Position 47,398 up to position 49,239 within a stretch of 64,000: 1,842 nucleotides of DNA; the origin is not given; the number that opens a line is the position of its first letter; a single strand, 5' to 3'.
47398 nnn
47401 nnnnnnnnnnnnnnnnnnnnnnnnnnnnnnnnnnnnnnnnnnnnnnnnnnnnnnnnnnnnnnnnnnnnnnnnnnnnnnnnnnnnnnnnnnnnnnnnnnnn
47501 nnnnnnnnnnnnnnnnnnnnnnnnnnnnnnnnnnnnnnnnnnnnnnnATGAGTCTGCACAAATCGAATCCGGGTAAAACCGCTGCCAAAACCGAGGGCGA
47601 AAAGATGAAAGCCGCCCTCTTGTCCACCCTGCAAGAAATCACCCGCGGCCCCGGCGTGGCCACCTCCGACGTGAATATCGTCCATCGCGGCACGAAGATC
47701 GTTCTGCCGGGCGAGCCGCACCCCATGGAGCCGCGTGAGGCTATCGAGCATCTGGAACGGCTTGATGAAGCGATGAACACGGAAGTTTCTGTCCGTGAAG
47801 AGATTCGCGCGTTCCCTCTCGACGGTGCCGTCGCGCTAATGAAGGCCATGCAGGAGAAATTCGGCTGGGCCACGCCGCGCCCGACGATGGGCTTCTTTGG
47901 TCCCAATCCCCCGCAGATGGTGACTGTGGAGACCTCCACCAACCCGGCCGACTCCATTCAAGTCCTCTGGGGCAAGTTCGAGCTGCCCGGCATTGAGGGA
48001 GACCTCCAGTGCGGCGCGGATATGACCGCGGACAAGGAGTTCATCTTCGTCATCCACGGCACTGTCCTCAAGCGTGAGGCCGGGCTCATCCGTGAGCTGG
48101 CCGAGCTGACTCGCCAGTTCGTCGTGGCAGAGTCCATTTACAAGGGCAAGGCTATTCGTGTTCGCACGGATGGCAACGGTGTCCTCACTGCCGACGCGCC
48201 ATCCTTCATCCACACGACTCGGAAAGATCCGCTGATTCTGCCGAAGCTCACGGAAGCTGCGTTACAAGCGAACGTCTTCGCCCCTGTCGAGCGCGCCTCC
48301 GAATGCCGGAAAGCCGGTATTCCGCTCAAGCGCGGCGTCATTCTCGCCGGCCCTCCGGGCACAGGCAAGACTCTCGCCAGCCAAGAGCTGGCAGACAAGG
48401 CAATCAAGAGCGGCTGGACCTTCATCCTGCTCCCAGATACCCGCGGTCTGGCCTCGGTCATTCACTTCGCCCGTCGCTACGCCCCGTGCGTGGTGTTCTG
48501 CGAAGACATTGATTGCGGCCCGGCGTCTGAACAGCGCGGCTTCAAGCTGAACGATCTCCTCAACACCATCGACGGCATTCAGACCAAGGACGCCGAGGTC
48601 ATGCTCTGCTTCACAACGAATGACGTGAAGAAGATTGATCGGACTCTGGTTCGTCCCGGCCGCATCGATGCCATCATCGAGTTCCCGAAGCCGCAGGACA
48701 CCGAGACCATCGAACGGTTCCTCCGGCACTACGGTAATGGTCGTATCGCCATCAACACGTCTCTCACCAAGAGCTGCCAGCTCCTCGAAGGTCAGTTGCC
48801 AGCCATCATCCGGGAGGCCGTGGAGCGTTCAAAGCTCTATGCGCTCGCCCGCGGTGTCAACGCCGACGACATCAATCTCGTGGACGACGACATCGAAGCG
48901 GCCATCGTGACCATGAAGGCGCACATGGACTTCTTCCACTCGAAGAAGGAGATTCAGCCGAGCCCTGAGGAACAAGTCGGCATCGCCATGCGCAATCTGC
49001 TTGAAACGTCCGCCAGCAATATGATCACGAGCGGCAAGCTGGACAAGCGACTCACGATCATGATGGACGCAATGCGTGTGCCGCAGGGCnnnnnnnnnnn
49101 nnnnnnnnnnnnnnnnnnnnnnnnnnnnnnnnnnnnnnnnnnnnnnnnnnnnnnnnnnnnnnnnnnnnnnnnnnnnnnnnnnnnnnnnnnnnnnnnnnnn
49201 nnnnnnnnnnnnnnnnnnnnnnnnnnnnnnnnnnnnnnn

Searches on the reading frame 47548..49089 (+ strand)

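Call 45: search_protein_families(library=phrogs, proteins=[window:47548-49089:+], max_evalue=0.001)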
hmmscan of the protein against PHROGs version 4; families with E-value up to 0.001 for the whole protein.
window:47548-49089:+ (514 aa): 10 families
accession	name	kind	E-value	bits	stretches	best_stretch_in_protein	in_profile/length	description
phrog_10440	-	unknown function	1.8e-104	350.9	1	42-493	15-468/483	-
phrog_7485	-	unknown function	4.8e-20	72.9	1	227-394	193-373/430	-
phrog_3757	-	unknown function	5.6e-18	66.5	2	224-284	90-149/367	-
phrog_30773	-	unknown function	1.3e-10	41.3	1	251-431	186-383/666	-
phrog_2376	-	other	1.5e-10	42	1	263-468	76-282/363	ATPase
phrog_8638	-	unknown function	7.2e-10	39.1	1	303-456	355-513/568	-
phrog_10401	-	other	8.1e-09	35.7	1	345-397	552-602/667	ATPase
phrog_14322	-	unknown function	1e-07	32.6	1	265-388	230-357/398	-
phrog_9172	-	unknown function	1.6e-06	28.3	0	221-279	75-125/509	-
phrog_33861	-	unknown function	2.6e-06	27.4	1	333-384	306-358/407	-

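Call 76: search_protein_families(library=ncbifam, proteins=[window:47548-49089:+], max_evalue=0.01)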
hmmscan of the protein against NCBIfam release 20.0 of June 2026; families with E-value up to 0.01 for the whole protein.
window:47548-49089:+ (514 aa): 10 families
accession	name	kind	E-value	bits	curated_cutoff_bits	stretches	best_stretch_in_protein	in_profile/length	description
TIGR01243.1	CDC48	subfamily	1.8e-19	69.5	802.65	1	238-473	464-714/733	CDC48 family AAA ATPase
TIGR01242.2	TIGR01242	subfamily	5.4e-18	65.1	500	1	241-437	128-340/362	proteasome-activating nucleotidase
NF003069.1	PRK03992.1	subfamily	1.3e-17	64.1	500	1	240-435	144-355/379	proteasome-activating nucleotidase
TIGR01241.2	FtsH_fam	equivalog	1.6e-14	53.7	600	1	257-433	191-383/598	ATP-dependent zinc metalloprotease FtsH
NF047748.1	PrtsmActNtasePan1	equivalog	9.8e-14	51.2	750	1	242-422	163-359/405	proteasome-activating nucleotidase Pan1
NF047747.1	PrtsmActNtasePan2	equivalog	1.4e-13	50.8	700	1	242-434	166-374/397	proteasome-activating nucleotidase Pan2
TIGR03689.1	pup_AAA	equivalog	5.1e-10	38.7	504.75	1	335-450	319-430/512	proteasome ATPase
NF008004.0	PRK10733.1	equivalog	5.4e-10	37.9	1008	1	250-380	174-320/644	ATP-dependent zinc metalloprotease FtsH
NF041006.2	cell_div_CdvC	equivalog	3.8e-07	29.4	650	1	238-430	114-320/370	cell division protein CdvC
NF042959.1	IteA_antiphage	equivalog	9.6e-07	28.3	510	1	222-442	87-314/367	anti-phage ATPase IteA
